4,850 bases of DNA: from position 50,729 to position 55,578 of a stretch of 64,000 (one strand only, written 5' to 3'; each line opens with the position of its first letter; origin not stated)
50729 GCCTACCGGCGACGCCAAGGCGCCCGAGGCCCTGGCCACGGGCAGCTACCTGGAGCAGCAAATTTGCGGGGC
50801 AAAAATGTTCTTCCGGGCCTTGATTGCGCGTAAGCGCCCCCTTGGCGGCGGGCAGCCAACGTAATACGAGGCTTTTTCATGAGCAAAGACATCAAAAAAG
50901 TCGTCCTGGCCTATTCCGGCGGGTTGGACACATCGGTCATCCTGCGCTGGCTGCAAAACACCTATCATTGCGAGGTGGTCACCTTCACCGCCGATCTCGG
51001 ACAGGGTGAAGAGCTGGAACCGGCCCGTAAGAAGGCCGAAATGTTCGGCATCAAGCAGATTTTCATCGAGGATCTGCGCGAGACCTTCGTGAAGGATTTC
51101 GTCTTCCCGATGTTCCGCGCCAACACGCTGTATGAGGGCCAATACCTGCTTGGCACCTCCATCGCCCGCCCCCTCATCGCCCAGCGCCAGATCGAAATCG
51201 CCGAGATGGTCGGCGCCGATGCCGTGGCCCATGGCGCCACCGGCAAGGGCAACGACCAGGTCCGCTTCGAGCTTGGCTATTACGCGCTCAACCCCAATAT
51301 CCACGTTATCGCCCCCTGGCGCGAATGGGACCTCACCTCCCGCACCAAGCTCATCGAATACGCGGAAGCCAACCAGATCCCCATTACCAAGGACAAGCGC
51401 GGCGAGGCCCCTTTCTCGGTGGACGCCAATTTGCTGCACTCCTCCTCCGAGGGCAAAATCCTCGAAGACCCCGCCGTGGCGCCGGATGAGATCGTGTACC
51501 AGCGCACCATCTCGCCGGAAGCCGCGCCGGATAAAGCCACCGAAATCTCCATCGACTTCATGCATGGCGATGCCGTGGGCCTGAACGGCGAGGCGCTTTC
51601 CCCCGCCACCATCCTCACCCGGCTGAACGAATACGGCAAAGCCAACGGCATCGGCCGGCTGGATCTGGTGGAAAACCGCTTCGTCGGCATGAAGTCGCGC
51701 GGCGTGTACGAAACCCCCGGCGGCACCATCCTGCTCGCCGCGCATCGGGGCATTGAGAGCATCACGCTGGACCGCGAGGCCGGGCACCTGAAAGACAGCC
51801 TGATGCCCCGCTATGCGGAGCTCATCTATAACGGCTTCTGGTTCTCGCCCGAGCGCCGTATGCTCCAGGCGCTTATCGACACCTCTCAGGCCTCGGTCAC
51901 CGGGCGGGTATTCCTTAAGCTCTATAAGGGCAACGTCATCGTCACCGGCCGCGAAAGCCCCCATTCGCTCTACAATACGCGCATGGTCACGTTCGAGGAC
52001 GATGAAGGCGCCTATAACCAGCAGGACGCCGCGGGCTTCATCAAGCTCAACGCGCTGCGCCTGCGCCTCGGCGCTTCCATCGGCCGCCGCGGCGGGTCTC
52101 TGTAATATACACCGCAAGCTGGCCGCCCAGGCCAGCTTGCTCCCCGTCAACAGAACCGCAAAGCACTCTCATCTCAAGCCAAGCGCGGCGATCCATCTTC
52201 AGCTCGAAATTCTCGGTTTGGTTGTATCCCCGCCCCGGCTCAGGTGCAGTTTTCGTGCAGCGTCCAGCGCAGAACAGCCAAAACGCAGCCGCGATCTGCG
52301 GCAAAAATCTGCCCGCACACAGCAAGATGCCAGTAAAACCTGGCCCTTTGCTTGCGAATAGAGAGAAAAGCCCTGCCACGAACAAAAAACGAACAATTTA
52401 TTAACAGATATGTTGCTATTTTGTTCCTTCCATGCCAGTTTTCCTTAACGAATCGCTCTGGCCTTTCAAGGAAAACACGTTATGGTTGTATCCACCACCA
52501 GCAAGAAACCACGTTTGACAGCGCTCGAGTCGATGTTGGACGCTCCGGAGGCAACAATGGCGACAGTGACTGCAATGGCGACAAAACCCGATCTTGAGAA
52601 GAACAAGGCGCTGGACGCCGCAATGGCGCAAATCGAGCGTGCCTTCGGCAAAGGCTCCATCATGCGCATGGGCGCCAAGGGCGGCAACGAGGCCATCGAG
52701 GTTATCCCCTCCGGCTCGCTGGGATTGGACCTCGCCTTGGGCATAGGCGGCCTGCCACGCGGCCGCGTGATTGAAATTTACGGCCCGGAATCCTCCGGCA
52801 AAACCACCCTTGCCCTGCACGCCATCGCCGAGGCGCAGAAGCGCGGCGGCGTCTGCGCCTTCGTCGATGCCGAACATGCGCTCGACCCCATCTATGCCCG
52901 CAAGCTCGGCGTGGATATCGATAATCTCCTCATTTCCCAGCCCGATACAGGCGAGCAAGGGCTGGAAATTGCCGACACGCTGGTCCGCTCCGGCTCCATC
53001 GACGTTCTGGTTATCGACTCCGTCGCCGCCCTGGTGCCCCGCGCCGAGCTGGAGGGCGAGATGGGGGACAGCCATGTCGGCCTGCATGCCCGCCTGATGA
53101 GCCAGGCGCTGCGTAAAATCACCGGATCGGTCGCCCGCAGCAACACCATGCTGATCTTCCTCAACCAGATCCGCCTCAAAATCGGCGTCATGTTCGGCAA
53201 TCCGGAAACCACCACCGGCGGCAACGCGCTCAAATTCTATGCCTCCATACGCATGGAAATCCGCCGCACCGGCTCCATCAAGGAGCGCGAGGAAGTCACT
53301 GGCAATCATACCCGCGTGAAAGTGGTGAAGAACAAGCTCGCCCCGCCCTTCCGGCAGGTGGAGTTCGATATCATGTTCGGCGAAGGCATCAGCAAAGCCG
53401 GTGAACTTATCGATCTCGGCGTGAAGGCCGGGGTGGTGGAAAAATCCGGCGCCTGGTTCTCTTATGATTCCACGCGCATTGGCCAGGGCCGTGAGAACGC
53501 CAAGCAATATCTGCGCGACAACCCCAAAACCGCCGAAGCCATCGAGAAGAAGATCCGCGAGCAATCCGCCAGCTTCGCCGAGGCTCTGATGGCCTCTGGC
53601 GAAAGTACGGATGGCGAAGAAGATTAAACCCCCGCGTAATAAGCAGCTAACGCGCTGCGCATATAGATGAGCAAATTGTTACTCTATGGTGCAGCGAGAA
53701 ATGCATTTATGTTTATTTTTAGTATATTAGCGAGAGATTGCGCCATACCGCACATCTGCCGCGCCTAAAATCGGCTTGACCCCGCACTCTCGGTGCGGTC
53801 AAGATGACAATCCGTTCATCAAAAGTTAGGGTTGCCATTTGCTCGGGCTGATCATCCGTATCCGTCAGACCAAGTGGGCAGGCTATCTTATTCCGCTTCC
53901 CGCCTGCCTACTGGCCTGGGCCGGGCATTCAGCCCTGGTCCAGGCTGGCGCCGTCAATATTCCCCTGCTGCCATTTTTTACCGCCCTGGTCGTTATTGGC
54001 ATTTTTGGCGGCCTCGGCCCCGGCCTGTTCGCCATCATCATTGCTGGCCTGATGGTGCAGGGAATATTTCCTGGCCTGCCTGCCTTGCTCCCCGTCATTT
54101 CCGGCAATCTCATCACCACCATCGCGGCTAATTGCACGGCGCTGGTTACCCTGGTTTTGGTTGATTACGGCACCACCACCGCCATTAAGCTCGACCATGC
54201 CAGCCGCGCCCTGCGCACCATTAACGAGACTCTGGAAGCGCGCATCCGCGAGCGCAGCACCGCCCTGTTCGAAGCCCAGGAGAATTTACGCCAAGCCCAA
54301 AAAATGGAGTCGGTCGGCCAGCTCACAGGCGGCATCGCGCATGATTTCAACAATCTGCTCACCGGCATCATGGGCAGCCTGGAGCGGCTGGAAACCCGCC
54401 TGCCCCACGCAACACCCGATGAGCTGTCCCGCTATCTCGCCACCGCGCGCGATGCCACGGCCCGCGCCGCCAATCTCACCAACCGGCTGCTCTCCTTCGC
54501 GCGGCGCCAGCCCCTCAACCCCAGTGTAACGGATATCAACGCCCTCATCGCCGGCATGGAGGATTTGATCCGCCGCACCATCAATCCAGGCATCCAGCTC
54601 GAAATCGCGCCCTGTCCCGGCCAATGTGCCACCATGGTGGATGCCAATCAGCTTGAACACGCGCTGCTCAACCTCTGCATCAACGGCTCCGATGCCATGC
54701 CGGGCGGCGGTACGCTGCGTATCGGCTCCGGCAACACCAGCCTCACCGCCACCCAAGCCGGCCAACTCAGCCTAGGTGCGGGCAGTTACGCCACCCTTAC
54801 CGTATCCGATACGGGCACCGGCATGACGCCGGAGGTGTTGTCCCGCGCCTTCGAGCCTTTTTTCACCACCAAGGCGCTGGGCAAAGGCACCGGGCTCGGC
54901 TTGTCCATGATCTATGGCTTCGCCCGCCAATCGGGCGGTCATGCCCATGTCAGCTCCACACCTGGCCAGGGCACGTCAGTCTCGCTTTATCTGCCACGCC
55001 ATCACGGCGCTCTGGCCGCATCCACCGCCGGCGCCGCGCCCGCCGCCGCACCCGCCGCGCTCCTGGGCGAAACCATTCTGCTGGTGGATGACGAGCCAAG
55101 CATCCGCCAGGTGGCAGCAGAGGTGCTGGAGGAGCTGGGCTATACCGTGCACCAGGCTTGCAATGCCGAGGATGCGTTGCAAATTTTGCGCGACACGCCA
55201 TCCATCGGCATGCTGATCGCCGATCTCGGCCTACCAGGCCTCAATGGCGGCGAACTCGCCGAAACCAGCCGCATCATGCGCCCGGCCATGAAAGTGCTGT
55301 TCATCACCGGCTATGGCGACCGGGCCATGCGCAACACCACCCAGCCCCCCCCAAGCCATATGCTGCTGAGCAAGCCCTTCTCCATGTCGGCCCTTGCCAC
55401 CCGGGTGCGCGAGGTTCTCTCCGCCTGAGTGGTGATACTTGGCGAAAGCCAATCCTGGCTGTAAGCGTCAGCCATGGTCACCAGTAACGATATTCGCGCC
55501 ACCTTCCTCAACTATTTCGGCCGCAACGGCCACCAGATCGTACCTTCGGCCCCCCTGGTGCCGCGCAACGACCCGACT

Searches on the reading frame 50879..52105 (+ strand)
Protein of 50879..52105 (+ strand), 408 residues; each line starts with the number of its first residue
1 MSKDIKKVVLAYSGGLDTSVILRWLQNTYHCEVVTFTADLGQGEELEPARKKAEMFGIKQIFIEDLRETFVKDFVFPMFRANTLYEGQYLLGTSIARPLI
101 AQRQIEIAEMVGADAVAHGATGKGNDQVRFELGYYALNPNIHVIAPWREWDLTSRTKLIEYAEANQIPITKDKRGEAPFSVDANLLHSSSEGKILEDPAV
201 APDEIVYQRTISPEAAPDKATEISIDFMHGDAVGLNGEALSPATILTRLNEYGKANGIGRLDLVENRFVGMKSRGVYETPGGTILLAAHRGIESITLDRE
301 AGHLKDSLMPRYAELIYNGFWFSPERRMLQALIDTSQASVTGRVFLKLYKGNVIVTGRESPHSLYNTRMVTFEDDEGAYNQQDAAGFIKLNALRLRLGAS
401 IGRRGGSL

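Call 106: search_protein_families(library=pfam, proteins=[window:50879-52105:+], max_evalue=0.000001)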
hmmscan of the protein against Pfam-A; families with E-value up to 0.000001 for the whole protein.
window:50879-52105:+ (408 aa): 2 families
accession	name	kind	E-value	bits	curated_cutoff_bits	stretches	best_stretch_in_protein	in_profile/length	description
PF20979.2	Arginosuc_syn_C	-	2.1e-76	256.8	27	1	179-396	1-217/219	Arginosuccinate synthase C-terminal domain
PF00764.25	Arginosuc_synth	-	1.4e-64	217.4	27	1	7-168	1-162/162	Arginosuccinate synthase N-terminal HUP domain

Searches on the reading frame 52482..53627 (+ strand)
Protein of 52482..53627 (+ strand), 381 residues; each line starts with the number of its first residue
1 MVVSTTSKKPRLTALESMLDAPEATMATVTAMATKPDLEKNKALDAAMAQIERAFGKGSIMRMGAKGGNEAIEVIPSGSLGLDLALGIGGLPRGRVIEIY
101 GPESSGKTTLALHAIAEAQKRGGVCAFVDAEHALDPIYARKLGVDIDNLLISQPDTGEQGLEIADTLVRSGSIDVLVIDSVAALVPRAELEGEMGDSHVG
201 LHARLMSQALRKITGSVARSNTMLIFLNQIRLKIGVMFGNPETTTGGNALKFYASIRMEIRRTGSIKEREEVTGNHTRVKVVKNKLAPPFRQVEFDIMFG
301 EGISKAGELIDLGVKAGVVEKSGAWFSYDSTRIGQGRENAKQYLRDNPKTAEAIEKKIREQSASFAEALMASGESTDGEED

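Call 48: search_protein_families(library=pfam, proteins=[window:52482-53627:+], max_evalue=0.001)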
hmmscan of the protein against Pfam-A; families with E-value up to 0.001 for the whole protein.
window:52482-53627:+ (381 aa): 7 families
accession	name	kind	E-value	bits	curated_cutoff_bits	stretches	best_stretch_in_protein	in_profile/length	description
PF00154.27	RecA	-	5.6e-142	472.2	27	1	42-304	1-262/262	recA bacterial DNA recombination protein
PF21096.2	RecA_C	-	1.3e-26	93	27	1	307-361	1-55/57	RecA C-terminal domain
PF06745.19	ATPase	-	3.7e-08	33.5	26.6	1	76-149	2-77/231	KaiC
PF08423.17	Rad51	-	1.9e-05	24.5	22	1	74-263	7-212/244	Rad51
PF13479.12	AAA_24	-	0.00023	21.5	27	1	95-185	3-77/195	AAA domain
PF01637.24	ATPase_2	-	0.00055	20.2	33.2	1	95-132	21-58/225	ATPase domain predominantly from Archaea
PF13191.12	AAA_16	-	0.00079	20.4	32.6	0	92-227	22-138/167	AAA ATPase domain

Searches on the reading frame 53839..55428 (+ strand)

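Call 106: search_protein_families(library=pfam, proteins=[window:53839-55428:+], max_evalue=0.000001)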
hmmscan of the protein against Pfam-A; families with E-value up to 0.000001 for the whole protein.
window:53839-55428:+ (529 aa): 3 families
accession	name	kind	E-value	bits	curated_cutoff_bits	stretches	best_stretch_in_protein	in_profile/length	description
PF02518.31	HATPase_c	-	7.7e-20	71.8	26.4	1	268-387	2-109/111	Histidine kinase-, DNA gyrase B-, and HSP90-like ATPase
PF00072.30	Response_reg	-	1.7e-17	64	30.2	1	413-523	1-110/111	Response regulator receiver domain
PF00512.31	HisKA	-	1e-11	45.1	26.9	1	160-224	3-64/66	His Kinase A (phospho-acceptor) domain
